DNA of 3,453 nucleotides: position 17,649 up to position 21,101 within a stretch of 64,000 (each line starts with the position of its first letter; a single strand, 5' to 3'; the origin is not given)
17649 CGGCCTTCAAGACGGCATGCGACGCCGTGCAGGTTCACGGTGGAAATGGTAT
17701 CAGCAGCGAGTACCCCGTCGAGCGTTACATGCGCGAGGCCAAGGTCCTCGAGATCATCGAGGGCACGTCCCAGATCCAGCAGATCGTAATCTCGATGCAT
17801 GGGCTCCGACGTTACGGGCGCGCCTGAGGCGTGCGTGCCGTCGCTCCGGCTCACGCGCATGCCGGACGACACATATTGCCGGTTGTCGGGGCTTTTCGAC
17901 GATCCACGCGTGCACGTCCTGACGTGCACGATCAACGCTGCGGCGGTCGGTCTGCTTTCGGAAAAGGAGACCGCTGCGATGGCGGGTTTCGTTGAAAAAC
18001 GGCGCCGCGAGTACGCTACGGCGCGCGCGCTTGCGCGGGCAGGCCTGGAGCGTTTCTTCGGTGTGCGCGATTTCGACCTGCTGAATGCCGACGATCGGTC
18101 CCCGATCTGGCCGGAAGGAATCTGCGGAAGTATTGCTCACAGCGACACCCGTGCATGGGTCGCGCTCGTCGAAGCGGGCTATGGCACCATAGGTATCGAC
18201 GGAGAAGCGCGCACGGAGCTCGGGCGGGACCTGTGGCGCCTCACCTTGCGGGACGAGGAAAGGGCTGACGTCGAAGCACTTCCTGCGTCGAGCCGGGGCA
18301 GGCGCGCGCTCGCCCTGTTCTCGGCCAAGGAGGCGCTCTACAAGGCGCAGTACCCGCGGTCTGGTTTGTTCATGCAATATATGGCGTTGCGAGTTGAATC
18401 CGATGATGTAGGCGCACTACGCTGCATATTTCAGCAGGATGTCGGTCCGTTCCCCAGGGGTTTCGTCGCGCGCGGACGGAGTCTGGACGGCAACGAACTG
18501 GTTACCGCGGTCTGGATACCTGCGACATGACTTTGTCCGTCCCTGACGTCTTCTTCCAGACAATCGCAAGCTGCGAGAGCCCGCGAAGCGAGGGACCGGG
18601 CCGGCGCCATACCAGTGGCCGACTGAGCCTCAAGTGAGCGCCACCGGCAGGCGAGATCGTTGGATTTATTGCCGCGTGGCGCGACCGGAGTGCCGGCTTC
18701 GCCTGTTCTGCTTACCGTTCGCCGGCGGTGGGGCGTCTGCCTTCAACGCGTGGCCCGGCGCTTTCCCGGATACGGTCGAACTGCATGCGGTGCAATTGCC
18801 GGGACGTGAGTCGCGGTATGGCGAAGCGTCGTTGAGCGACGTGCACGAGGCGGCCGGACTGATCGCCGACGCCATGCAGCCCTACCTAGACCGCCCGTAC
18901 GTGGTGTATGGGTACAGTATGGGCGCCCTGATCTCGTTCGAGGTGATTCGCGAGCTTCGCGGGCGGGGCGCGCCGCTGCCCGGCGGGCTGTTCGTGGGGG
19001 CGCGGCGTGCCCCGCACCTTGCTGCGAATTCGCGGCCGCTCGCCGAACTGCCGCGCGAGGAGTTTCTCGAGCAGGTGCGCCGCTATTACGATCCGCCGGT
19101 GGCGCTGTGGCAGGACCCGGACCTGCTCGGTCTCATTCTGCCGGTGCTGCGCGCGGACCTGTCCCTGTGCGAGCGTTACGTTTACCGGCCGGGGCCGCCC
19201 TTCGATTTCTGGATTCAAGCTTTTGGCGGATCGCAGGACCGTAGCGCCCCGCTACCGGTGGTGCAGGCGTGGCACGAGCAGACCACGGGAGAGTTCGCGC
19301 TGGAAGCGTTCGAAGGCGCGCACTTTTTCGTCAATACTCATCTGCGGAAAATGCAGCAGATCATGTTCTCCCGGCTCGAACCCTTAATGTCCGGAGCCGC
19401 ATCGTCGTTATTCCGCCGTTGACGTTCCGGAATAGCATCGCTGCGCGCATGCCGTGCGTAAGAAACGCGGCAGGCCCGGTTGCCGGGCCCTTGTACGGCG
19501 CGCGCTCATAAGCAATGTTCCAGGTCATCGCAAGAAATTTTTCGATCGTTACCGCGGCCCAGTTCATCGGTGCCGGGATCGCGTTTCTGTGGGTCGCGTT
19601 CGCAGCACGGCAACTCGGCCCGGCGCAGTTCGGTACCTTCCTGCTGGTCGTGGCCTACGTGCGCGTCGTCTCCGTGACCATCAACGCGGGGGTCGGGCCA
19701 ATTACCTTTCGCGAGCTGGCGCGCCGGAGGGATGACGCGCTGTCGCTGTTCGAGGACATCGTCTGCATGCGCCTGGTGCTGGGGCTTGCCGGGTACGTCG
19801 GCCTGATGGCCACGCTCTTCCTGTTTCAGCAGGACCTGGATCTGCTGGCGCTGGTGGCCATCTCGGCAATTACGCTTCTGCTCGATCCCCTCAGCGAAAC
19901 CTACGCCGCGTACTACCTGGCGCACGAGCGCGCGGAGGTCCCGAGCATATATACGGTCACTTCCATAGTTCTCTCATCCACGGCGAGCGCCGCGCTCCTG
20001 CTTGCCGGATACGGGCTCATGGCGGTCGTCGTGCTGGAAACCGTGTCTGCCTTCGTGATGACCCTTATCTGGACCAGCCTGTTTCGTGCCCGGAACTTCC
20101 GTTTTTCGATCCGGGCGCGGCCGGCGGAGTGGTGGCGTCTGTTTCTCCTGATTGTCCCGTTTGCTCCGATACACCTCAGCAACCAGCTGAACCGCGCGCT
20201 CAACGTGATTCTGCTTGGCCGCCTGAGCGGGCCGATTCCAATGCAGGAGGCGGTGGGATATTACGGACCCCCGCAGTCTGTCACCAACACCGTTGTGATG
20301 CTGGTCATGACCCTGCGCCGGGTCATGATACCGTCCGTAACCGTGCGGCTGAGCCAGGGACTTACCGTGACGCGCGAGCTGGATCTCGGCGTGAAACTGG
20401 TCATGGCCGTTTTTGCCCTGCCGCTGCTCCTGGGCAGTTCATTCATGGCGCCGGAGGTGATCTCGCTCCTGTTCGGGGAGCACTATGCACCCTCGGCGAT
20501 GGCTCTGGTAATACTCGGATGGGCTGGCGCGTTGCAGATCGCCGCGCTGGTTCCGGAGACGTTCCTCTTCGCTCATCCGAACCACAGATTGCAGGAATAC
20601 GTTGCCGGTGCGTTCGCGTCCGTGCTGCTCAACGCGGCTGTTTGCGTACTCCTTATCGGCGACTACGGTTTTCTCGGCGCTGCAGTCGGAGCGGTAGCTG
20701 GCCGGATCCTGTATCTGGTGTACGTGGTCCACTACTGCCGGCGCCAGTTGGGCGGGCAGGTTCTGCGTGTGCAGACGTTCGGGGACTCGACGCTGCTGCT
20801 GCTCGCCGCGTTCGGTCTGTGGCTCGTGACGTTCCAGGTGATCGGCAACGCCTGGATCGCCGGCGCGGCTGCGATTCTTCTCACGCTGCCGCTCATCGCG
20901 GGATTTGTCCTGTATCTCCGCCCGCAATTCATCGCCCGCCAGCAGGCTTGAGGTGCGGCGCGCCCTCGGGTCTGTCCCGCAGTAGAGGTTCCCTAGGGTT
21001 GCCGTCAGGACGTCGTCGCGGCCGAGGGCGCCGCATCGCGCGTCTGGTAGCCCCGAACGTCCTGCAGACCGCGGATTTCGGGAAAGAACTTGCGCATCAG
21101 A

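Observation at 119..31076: Self-contained FAAL-PKS / hydroxymalonyl-ACP / desaturase / sulfotransferase / PAPS-supply / flippase island: candidate pathway for a sulfated polyhydroxy lipid not matching any system I know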

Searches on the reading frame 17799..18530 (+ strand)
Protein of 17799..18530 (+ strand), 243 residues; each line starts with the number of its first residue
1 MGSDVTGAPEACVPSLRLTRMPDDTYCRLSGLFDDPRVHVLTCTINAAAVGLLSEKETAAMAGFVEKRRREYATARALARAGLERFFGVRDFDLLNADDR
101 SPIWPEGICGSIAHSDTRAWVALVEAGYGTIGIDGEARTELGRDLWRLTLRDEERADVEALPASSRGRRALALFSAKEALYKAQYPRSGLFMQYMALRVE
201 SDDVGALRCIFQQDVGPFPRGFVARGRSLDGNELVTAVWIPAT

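Call 4: search_protein_families(library=pfam, proteins=[window:17799-18530:+], max_evalue=0.001)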
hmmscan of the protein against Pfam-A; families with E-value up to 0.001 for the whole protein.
window:17799-18530:+ (243 aa): 2 families
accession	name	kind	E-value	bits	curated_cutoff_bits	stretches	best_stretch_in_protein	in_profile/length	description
PF17837.6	4PPT_N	-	4.3e-18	65.6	27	1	58-122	3-66/68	4'-phosphopantetheinyl transferase N-terminal domain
PF01648.25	ACPS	-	1.1e-11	45.2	25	1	131-214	2-91/111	4'-phosphopantetheinyl transferase superfamily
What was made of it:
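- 17799..18530 (+): Sfp-type phosphopantetheinyl transferase. Pfam 4PPT_N and ACPS (call 4).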

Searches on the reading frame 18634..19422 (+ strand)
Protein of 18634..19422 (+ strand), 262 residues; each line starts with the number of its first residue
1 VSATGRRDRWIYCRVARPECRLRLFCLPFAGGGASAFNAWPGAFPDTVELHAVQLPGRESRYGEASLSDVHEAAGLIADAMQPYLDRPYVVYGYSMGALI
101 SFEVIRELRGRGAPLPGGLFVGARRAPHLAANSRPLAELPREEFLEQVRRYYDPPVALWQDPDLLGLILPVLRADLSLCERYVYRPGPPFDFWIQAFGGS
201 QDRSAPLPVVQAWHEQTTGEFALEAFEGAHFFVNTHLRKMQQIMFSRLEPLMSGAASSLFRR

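Call 4: search_protein_families(library=pfam, proteins=[window:18634-19422:+], max_evalue=0.001)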
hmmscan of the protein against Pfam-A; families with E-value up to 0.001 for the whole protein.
window:18634-19422:+ (262 aa): 2 families
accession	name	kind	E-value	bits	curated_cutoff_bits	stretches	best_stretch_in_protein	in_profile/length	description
PF00975.26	Thioesterase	-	4.6e-40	138.7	26.4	1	23-237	2-215/226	Thioesterase domain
PF12697.13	Abhydrolase_6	-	7.6e-07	30.5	26.3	1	31-230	6-204/217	Alpha/beta hydrolase family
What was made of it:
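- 18676..19422 (+): Type II (editing) thioesterase. Pfam Thioesterase (call 4).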

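Call 67: search_solved_structures(query=window:18634-19422:+, max_evalue=0.00001)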
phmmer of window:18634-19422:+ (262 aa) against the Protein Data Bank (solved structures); distinct sequences matched with E-value up to 0.00001: 17.
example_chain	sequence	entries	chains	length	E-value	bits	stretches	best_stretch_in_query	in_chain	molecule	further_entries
3fla_A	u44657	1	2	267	2.4e-38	135.4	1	8-255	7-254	RifR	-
3qmw_A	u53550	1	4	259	3.2e-38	135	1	20-235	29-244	Thioesterase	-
3qmv_A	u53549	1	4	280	4.2e-38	134.6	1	20-235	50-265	Thioesterase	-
3flb_A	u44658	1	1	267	7.1e-38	133.8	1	8-255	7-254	RifR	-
9pc6_A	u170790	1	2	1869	2.3e-36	128.9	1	7-254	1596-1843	6-deoxyerythronolide-B synthase,RifR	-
6vap_A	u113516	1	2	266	3.7e-35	124.9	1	7-244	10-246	Thioesterase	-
5ugz_A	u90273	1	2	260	1.4e-26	96.8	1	21-242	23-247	Putative thioesterase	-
7e3z_A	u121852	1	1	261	3.5e-26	95.5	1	17-233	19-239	thioesterase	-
4xjv_A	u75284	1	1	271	2.1e-25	92.9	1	6-233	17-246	S-acyl fatty acid synthase thioesterase, medium chain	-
6ba8_A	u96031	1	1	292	1e-21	80.8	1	23-238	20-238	Iron aquisition yersiniabactin synthesis enzyme, YbtT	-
2k2q_B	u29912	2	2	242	1.9e-21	79.9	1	21-248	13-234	Surfactin synthetase thioesterase subunit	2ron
6ba9_A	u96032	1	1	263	1.9e-21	79.9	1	23-238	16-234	Iron aquisition yersiniabactin synthesis enzyme, YbtT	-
6fvj_A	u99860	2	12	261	6.4e-20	75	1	23-240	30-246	Thioesterase | Probable thioesterase TesA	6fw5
6n8e_A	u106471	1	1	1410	3.3e-10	43.1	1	8-122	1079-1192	holo-ObiF1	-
5d3k_A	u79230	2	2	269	2.1e-06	30.7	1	31-150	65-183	Erythronolide synthase, modules 5 and 6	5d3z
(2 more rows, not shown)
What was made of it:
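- The TEII is of the editing type (call 67). The thioesterase is closest to editing enzymes (call 67).
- Tried and rejected: In-trans olefin formation: the TE is RifR-like (call 67).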

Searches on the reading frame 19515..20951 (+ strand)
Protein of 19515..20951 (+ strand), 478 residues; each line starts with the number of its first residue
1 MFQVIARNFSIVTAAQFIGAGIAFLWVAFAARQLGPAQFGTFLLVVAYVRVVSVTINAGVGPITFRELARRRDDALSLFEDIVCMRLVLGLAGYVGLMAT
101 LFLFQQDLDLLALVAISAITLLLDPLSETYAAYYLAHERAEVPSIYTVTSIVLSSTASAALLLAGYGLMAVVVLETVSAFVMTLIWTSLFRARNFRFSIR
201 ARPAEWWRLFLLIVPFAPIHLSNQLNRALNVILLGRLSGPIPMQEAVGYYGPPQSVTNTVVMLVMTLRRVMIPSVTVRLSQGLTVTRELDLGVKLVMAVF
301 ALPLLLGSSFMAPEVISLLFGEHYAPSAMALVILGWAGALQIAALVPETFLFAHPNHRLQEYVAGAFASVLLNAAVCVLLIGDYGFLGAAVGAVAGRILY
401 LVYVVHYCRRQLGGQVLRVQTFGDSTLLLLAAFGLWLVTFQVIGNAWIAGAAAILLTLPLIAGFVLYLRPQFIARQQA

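Call 4: search_protein_families(library=pfam, proteins=[window:19515-20951:+], max_evalue=0.001)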
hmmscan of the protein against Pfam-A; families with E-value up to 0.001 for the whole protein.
window:19515-20951:+ (478 aa): 2 families
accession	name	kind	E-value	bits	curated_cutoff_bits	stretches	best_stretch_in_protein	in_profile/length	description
PF01943.22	Polysacc_synt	-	2.6e-17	63.6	28.2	1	6-273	2-268/274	Polysaccharide biosynthesis protein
PF13440.11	Polysacc_synt_3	-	1.9e-16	60.6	23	1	31-327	3-291/293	Polysaccharide biosynthesis protein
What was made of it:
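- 19515..20951 (+): MOP-family Wzx-like flippase. Pfam Polysacc_synt and Polysacc_synt_3 (call 4).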

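Call 8: search_protein_families(library=ncbifam, proteins=[window:19515-20951:+], max_evalue=0.01)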
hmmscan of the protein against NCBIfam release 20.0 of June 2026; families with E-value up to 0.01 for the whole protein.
window:19515-20951:+ (478 aa): 2 families
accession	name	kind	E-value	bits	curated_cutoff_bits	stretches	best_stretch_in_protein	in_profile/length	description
NF007773.0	PRK10459.1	equivalog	1.5e-06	27.5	273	1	14-418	16-412/492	MOP flippase family protein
NF058658.1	Oglyco_Wzx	exception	2.2e-06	27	720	1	29-439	34-431/478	O-glycosylation flippase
